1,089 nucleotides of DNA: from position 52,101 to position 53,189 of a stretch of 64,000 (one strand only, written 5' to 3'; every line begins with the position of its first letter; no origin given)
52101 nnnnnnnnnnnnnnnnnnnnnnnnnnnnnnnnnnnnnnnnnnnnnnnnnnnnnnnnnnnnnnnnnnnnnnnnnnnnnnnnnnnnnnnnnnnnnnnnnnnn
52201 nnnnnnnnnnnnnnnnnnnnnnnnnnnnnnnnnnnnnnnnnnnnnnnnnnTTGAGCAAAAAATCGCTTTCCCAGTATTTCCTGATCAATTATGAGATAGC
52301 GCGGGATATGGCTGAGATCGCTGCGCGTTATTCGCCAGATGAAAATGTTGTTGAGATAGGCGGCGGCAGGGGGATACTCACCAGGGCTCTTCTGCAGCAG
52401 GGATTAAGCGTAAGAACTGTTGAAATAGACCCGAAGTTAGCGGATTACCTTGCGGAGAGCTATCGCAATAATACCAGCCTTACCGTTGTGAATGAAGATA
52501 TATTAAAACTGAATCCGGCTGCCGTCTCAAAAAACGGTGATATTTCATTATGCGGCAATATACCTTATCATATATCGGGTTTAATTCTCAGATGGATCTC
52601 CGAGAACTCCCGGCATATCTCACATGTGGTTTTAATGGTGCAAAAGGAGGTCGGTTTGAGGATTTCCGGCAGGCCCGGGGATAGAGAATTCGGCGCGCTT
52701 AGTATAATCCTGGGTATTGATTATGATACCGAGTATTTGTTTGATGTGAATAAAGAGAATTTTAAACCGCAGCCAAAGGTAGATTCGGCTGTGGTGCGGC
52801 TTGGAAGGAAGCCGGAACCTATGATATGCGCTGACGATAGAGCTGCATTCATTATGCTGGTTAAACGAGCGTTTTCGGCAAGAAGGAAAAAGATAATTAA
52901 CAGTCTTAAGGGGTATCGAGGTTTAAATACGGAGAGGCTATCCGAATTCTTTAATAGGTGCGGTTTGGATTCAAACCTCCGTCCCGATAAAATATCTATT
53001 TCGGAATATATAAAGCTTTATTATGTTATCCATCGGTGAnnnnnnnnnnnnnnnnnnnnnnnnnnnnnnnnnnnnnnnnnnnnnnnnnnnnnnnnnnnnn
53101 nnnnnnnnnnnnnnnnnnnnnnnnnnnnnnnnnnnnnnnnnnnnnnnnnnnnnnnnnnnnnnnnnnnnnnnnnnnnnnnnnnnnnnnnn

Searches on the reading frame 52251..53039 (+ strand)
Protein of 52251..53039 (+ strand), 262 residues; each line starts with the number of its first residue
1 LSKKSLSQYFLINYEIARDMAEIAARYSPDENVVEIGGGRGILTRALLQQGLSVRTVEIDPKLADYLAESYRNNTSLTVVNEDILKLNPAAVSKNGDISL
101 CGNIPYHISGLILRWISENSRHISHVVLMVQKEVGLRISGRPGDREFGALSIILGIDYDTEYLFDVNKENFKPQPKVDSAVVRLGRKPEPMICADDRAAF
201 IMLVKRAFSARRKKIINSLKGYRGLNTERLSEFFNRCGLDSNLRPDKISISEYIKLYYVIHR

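Call 3: search_protein_families(library=pfam, proteins=[window:52251-53039:+], max_evalue=1)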
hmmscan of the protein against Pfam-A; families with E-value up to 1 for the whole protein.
window:52251-53039:+ (262 aa): 6 families
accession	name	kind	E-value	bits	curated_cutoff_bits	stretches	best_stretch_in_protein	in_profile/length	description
PF00398.26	RrnaAD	-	3.9e-46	157.7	24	1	3-258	5-259/263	Ribosomal RNA adenine dimethylase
PF13649.12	Methyltransf_25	-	0.00027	22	27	1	33-90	1-61/97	Methyltransferase domain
PF13489.12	Methyltransf_23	-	0.00029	21.1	27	1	14-64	7-57/164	Methyltransferase domain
PF08241.18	Methyltransf_11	-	0.00039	21.4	21.2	1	34-90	1-56/95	Methyltransferase domain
PF08242.18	Methyltransf_12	-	0.0043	18.2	30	1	34-104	1-74/98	Methyltransferase domain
PF13679.12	Methyltransf_32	-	0.31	11.4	27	1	18-65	14-67/143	Methyltransferase domain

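Call 4: search_protein_families(library=ncbifam, proteins=[window:52251-53039:+], max_evalue=1)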
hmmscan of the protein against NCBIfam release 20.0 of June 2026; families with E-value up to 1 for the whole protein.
window:52251-53039:+ (262 aa): 38 families (the best 25 are shown)
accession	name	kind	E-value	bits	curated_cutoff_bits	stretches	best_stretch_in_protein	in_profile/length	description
TIGR00755.1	ksgA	equivalog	1.2e-64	218.2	171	1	3-258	4-254/256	16S rRNA (adenine(1518)-N(6)/adenine(1519)-N(6))-dimethyltransferase RsmA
NF000499.2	Erm23S_rRNA_broad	equivalog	1.2e-50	172.2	212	1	7-258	2-242/244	23S ribosomal RNA methyltransferase Erm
NF000337.1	erm_SHROVE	exception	1.6e-34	119.4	320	1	3-256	3-246/248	ErmE/ErmH/ErmO/ErmR family 23S rRNA (adenine(2058)-N(6))-methyltransferase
NF011486.0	PRK14896.1-1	equivalog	2.2e-29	102.4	450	1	7-220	27-234/284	16S ribosomal RNA methyltransferase A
NF000047.1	ErmV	exception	2.4e-21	76.3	500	1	4-258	9-255/259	23S rRNA (adenine(2058)-N(6))-methyltransferase Erm(V)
NF000412.1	Erm43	exception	5.3e-21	75.3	500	1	28-217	29-208/243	23S rRNA (adenine(2058)-N(6))-methyltransferase Erm(43)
NF012222.1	erm_A_23S_MT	exception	1.4e-20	73.9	475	1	27-206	28-197/243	23S rRNA (adenine(2058)-N(6))-methyltransferase Erm(A)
NF012219.1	erm_C_23S_MT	exception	2.6e-20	73.1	530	1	13-217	16-208/244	23S rRNA (adenine(2058)-N(6))-methyltransferase Erm(C)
NF045543.1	erm_G_23S_MT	exception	1e-19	71.3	515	1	9-209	11-200/244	23S rRNA (adenine(2058)-N(6))-methyltransferase Erm(G)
NF042988.1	Erm46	exception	4.9e-19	68.6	503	1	3-219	8-212/255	23S rRNA (adenine(2058)-N(6))-methyltransferase Erm(46)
NF012218.0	erm_38_23S_MT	exception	5.2e-17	61.8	800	1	3-257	8-255/386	23S rRNA (adenine(2058)-N(6))-methyltransferase Erm(38)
NF000024.1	ErmS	exception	7.2e-17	61.6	675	1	3-220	60-271/319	23S rRNA (adenine(2058)-N(6))-methyltransferase Erm(S)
NF042938.1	Erm55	exception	4.8e-16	58.6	525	1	4-213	9-206/270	23S rRNA (adenine(2058)-N(6))-methyltransferase Erm(55)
NF000077.1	Erm42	exception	1.5e-15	57.2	600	1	7-204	19-209/303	23S rRNA (adenine(2058)-N(6))-methyltransferase Erm(42)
NF000087.1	ErmO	exception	2.6e-15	56.5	450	1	4-243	9-240/259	23S rRNA (adenine(2058)-N(6))-methyltransferase Erm(O)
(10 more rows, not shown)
